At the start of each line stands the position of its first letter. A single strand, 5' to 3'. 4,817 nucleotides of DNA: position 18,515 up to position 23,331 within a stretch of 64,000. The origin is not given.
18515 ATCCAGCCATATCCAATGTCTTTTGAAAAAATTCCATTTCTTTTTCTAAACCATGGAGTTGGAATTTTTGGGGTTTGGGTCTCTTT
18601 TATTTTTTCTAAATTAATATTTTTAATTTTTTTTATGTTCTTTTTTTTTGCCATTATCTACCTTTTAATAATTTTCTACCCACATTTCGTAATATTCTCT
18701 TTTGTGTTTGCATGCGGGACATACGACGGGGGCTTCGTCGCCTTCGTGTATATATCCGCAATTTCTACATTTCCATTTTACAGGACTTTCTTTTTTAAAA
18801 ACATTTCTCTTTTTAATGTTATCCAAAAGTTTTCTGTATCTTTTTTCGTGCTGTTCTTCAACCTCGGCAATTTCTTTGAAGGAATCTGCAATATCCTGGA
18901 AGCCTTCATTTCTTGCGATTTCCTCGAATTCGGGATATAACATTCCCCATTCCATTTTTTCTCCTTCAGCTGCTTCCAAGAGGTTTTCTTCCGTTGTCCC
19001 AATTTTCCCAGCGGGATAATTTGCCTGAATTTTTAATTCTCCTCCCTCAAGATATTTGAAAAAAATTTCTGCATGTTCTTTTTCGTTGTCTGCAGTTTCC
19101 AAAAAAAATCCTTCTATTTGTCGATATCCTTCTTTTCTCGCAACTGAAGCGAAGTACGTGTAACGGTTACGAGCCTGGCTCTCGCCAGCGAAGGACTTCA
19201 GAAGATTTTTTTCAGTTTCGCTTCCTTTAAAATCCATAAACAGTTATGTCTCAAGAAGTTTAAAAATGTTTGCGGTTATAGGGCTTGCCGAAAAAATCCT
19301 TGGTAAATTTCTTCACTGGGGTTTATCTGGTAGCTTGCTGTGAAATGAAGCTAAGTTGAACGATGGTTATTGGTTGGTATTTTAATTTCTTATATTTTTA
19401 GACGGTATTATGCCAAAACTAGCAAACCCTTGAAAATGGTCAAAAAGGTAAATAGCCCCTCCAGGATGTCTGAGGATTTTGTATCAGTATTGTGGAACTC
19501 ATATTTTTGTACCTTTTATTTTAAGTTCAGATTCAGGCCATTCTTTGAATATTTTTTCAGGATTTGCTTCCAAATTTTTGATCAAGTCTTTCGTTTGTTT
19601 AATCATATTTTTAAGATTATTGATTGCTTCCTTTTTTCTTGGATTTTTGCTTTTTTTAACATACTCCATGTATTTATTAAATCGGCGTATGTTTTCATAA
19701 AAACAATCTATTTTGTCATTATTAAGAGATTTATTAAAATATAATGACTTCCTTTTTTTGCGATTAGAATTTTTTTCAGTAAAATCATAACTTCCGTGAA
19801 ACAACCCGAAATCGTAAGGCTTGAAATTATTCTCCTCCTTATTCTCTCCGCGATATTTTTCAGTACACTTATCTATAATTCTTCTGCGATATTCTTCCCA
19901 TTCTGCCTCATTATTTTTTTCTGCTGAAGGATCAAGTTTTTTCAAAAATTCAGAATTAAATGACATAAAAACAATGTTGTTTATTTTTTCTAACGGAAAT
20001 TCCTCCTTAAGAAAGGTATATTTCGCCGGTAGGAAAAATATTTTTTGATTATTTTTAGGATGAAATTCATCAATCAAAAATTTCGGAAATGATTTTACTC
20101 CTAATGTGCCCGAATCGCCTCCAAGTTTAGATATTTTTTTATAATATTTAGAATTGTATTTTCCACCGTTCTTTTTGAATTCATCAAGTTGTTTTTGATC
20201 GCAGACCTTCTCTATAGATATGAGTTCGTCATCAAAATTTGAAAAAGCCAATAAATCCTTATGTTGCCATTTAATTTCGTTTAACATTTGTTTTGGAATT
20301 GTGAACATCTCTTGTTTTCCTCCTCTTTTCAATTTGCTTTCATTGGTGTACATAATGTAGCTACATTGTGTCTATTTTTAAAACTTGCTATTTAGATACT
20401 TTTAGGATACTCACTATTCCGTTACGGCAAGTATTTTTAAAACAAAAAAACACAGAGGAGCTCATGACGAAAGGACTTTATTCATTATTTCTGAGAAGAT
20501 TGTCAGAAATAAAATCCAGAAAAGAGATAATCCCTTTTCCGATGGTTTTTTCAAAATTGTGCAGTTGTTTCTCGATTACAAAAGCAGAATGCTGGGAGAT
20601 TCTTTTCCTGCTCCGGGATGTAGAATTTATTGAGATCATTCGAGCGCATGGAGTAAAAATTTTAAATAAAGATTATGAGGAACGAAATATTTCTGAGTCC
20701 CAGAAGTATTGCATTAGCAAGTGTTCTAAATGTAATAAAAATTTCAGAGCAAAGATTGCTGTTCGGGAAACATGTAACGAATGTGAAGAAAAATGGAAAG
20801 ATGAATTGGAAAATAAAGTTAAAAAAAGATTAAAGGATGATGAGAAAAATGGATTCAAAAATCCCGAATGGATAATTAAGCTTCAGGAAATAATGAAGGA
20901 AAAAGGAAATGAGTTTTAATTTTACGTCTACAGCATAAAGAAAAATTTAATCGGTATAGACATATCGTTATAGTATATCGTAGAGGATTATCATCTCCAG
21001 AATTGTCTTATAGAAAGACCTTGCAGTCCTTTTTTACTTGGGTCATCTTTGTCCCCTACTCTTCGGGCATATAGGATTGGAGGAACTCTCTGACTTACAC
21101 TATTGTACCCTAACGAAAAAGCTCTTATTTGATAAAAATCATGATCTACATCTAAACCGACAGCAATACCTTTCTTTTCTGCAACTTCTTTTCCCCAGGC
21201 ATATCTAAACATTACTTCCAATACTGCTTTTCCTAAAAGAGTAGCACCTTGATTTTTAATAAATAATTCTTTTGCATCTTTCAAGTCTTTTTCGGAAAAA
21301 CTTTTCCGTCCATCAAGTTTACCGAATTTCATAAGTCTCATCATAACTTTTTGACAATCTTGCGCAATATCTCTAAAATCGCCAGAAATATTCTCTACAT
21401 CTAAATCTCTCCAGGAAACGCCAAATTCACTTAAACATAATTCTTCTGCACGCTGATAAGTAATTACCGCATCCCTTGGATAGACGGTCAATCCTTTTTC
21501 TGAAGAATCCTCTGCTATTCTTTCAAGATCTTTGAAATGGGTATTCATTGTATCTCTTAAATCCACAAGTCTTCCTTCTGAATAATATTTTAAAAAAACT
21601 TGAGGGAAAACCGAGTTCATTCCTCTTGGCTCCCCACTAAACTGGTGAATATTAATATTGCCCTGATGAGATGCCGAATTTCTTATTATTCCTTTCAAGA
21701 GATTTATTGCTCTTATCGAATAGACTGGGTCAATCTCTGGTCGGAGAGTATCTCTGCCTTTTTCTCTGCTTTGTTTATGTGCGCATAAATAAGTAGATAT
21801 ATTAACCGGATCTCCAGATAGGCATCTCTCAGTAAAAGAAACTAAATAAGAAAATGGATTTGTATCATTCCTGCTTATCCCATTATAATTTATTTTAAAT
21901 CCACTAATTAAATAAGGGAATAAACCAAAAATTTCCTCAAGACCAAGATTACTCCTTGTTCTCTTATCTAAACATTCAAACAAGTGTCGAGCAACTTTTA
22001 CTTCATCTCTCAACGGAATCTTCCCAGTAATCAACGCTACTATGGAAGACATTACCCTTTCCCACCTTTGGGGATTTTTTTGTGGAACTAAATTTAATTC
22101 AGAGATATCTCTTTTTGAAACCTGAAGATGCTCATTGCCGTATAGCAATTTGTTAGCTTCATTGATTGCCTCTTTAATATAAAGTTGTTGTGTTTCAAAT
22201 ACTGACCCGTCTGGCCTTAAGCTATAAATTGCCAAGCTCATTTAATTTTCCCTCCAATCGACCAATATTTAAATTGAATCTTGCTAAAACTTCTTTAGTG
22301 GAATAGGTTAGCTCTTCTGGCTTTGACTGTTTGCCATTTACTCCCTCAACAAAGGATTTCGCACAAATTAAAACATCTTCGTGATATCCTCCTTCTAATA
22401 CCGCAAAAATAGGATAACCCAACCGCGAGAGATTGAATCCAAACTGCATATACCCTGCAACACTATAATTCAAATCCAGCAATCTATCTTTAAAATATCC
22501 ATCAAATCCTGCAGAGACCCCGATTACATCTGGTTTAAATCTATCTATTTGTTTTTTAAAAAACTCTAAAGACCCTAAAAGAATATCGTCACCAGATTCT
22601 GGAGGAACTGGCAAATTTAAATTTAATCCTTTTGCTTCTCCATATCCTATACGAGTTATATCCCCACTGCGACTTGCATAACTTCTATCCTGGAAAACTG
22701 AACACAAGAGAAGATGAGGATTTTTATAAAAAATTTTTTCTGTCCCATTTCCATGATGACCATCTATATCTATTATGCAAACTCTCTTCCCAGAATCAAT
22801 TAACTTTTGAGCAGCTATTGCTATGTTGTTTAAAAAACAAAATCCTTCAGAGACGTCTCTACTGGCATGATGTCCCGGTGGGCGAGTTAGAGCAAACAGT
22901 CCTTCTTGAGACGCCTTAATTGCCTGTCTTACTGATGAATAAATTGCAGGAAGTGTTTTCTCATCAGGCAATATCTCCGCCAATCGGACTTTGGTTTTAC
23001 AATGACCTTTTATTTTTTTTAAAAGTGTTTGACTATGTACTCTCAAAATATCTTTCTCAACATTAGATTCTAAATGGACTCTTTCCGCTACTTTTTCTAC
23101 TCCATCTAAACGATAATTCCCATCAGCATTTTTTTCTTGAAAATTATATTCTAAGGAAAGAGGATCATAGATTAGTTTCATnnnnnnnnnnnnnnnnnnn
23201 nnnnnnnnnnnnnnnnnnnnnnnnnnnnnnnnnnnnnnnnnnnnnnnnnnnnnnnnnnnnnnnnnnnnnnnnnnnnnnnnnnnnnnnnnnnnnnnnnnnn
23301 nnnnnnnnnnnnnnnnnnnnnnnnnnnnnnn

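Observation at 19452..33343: tRNA-Gln-targeted integrated element bounded by an exact 16-bp direct repeat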

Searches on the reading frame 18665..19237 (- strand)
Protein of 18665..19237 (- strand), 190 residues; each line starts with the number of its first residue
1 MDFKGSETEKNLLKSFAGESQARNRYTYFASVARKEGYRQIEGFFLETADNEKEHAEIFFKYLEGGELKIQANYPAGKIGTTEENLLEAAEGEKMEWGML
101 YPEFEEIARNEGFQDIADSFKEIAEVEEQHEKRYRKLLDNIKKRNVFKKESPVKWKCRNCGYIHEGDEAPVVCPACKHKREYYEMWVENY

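Call 9: search_protein_families(library=pfam, proteins=[window:18665-19237:-], max_evalue=0.01)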
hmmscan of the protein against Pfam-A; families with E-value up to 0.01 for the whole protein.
window:18665-19237:- (190 aa): 7 families
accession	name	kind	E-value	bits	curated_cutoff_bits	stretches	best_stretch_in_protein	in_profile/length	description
PF02915.23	Rubrerythrin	-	6.1e-30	104.8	22.8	1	10-138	1-137/137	Rubrerythrin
PF21349.2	RUBY_RBDX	-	2.7e-15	55.9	26.5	1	155-184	1-30/30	Rubrerythrin, rubredoxin-like domain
PF00210.30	Ferritin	-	2.3e-09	37.8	24.5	1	10-143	2-141/142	Ferritin-like domain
PF23458.2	DUF7130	-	3.4e-06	27.3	35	1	144-188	44-88/89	Domain of unknown function (DUF7130)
PF01155.25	HypA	-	0.0015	19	28.9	1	122-180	32-96/112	Hydrogenase/urease nickel incorporation, metallochaperone, hypA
PF23455.1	DUF7129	-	0.0045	17.1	30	1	155-177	12-34/45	Domain of unknown function (DUF7129)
PF03232.19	COQ7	-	0.0053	16.9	23.5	0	16-94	11-87/169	Ubiquinone biosynthesis protein COQ7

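Call 20: find_encoding_contigs(protein=window:18665-19237:-, flank=8000, max_places=10)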
Protein window:18665-19237:- (190 aa): 2 contigs read that carry it; 1 place shown.
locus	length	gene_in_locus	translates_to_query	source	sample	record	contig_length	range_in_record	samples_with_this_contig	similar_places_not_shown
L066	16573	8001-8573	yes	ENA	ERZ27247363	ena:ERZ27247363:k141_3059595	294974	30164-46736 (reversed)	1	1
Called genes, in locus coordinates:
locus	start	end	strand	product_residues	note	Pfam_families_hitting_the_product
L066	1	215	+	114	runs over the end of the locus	PF00293:NUDIX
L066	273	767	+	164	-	PF01966:HD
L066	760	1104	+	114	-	PF01242:PTPS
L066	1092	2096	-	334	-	PF01636:APH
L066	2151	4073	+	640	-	PF00456:Transketolase_N, PF02779:Transket_pyr, PF02780:Transketolase_C (weak), PF22613:Transketolase_C_1 (faint)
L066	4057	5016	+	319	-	PF00850:Hist_deacetyl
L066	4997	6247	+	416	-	-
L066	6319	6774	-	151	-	-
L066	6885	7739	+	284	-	-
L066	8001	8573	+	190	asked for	PF00210:Ferritin, PF02915:Rubrerythrin, PF23458:DUF7130 (weak), PF21349:RUBY_RBDX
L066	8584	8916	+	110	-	-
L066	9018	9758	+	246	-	PF18885:DUF5648, PF00041:fn3 (weak)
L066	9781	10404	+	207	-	PF22175:Ogg-HhH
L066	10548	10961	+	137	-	PF01951:Archease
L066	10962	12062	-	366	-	PF03463:eRF1_1, PF18854:baeRF_family10, PF18859:acVLRF1, PF03464:eRF1_2, PF03465:eRF1_3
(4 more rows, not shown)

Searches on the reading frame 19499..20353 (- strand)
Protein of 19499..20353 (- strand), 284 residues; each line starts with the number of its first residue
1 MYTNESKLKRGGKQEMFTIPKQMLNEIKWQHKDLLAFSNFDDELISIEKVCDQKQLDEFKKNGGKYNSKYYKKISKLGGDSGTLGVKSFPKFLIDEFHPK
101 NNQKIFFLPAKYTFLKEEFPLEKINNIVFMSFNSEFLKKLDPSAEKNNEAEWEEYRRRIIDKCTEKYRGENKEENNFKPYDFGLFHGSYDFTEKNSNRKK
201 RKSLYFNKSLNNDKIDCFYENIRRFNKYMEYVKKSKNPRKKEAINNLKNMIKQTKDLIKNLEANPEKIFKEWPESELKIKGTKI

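Call 8: search_protein_families(library=pfam, proteins=[window:19499-20353:-], max_evalue=0.01)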
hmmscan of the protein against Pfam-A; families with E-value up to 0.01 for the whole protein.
window:19499-20353:- (284 aa): 0 families

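Call 13: find_encoding_contigs(protein=window:19499-20353:-, flank=6000, max_places=10)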
Protein window:19499-20353:- (284 aa): 3 contigs read that carry it; 2 places shown.
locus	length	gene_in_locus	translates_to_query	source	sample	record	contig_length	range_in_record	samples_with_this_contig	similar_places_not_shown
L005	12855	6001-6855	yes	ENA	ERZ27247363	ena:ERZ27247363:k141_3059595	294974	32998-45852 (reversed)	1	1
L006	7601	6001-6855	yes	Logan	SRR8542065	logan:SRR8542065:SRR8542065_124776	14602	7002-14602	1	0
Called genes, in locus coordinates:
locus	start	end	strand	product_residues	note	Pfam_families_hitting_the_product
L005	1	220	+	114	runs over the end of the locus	PF01242:PTPS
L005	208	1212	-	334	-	PF01636:APH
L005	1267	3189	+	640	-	PF00456:Transketolase_N, PF02779:Transket_pyr, PF02780:Transketolase_C (weak), PF22613:Transketolase_C_1 (faint)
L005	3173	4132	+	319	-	PF00850:Hist_deacetyl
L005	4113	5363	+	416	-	-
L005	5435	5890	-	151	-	-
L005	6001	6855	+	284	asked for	-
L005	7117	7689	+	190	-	PF00210:Ferritin, PF02915:Rubrerythrin, PF23458:DUF7130 (weak), PF21349:RUBY_RBDX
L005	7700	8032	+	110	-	-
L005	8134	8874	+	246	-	PF18885:DUF5648, PF00041:fn3 (weak)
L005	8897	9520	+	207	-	PF22175:Ogg-HhH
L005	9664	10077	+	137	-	PF01951:Archease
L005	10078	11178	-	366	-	PF03463:eRF1_1, PF18854:baeRF_family10, PF18859:acVLRF1, PF03464:eRF1_2, PF03465:eRF1_3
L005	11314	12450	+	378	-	PF04055:Radical_SAM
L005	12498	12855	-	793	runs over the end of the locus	PF00133:tRNA-synt_1, PF01406:tRNA-synt_1e (faint), PF09334:tRNA-synt_1g, PF08264:Anticodon_1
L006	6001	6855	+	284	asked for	-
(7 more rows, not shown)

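Call 33: search_protein_families(library=phrogs, proteins=[window:19499-20353:-], max_evalue=0.01)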
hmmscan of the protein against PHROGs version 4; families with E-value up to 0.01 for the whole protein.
window:19499-20353:- (284 aa): 2 families
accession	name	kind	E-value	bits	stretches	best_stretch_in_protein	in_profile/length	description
phrog_661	-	unknown function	0.00052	20.7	1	16-54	20-58/61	-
phrog_4324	-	unknown function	0.0014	19.8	1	5-59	3-56/89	-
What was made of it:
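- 19499..20353 (-): e284: terminal backbone gene. It has an AbrB/MazE/SpoVT-like N-terminus and an unknown C-terminal part. Weak PHROG hits fall on residues 5-59 (call 33).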

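Call 37: find_homologous_proteins(query=window:19499-20353:-, max_evalue=0.001)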
Query window:19499-20353:- (284 aa): 2 proteins with E <= 0.001 among 962 candidates.
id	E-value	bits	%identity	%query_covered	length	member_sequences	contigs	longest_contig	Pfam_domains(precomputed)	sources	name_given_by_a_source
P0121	7.6e-183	624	100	100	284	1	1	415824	-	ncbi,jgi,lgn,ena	ncbi:MAG: hypothetical protein WC548_00210 [Candidatus Pacearchaeota archaeon]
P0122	5.7e-81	290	49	100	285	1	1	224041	PF04014.24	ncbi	ncbi:MAG: AbrB/MazE/SpoVT family DNA-binding domain-containing protein [archaeon]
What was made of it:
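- Tried and rejected: The homolog search gave only one relative (call 37).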

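Call 58: search_protein_families(library=padloc, proteins=[window:19499-20353:-], max_evalue=0.001)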
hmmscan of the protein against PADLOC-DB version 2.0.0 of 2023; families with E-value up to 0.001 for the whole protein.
window:19499-20353:- (284 aa): 0 families

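Call 65: predict_structure(alignment_id=A2)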
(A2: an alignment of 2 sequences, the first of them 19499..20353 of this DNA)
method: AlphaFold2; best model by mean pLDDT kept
length: 284 residues; sequences in the alignment: 2
mean_pLDDT: 46.9   pTM: 0.32
mean pLDDT of the five models: 46.9, 44.7, 41.7, 38.5, 36.6
residues with pLDDT >= 90: 0; 70-90: 44; 50-70: 56; < 50: 184
segments of 3 or more residues with pLDDT < 50: 1-16, 58-105, 107-124, 130-211, 267-284
pLDDT, mean of each block of 10 residues (from residue 1): 36 48 65 56 57 54 36 28 27 34 44 37 48 35 37 41 32 26 24 36 43 61 77 84 84 79 57 36 26
secondary structure, 60 per line:
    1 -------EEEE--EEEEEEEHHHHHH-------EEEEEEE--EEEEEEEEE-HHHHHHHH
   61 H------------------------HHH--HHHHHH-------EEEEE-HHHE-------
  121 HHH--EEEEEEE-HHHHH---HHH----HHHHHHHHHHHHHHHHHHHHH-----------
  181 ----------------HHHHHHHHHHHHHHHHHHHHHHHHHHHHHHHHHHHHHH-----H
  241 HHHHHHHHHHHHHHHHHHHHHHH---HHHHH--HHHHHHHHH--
elements in order: E8-11 E14-20 H21-26 E34-40 E43-51 H53-61 H91-96 E104-108 E126-132 H134-138 H149-169 H197-234 H240-263 H267-271 H274-282
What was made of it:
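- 19499..20353 (-): The AF2 model is poor, pLDDT 47 (call 65).
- Tried and rejected: Its AF2 model was too poor for fold search (call 65).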

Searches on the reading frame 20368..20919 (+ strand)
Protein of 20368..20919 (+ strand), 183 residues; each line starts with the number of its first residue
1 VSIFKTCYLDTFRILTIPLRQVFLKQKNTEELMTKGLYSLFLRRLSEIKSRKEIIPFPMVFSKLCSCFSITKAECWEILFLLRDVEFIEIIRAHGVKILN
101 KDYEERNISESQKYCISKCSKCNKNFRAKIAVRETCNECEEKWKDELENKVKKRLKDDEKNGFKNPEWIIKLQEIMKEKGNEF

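Call 8: search_protein_families(library=pfam, proteins=[window:20368-20919:+], max_evalue=0.01)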
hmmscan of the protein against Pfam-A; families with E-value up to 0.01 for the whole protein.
window:20368-20919:+ (183 aa): 0 families

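Call 33: search_protein_families(library=phrogs, proteins=[window:20368-20919:+], max_evalue=0.01)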
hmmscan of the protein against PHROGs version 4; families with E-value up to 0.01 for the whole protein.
window:20368-20919:+ (183 aa): 0 families

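Call 58: search_protein_families(library=padloc, proteins=[window:20368-20919:+], max_evalue=0.001)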
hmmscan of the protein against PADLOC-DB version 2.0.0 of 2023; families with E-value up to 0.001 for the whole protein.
window:20368-20919:+ (183 aa): 0 families
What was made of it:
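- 20368..20919 (+): e183: backbone gene of unknown function. The likely start is the ATG at 20464, giving 151 aa, as called in public assemblies. No Pfam, PHROG or PADLOC hit (calls 8, 33, 58).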

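Call 68: search_protein_families(library=pfam, proteins=[window:20368-20919:+], max_evalue=0.01)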
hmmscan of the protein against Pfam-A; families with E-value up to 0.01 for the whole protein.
window:20368-20919:+ (183 aa): 0 families

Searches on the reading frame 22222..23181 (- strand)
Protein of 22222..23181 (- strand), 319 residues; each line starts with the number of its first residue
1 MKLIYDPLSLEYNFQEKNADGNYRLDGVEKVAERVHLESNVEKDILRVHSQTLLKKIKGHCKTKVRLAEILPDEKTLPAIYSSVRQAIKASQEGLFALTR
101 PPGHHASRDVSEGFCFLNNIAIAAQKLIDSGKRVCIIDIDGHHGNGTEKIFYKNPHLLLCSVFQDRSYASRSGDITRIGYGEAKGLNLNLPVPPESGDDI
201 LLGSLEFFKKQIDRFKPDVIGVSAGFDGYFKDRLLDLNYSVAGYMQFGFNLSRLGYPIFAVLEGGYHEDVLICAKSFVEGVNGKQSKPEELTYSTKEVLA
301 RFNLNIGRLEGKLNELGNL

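Call 8: search_protein_families(library=pfam, proteins=[window:22222-23181:-], max_evalue=0.01)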
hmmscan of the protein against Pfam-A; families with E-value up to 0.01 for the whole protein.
window:22222-23181:- (319 aa): 1 family
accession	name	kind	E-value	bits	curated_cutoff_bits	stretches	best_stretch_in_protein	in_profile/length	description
PF00850.24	Hist_deacetyl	-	4.9e-54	184.1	27.9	1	39-271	31-287/298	Histone deacetylase domain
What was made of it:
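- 22222..23181 (-): Cargo: histone-deacetylase-family amidohydrolase. It overlaps both neighbouring genes. PF00850 E 5e-54 (call 8).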

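Call 34: search_protein_families(library=ncbifam, proteins=[window:22222-23181:-], max_evalue=0.001)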
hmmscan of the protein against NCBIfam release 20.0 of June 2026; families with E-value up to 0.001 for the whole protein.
window:22222-23181:- (319 aa): 0 families

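Call 58: search_protein_families(library=padloc, proteins=[window:22222-23181:-], max_evalue=0.001)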
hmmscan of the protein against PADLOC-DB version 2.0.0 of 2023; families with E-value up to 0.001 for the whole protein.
window:22222-23181:- (319 aa): 0 families
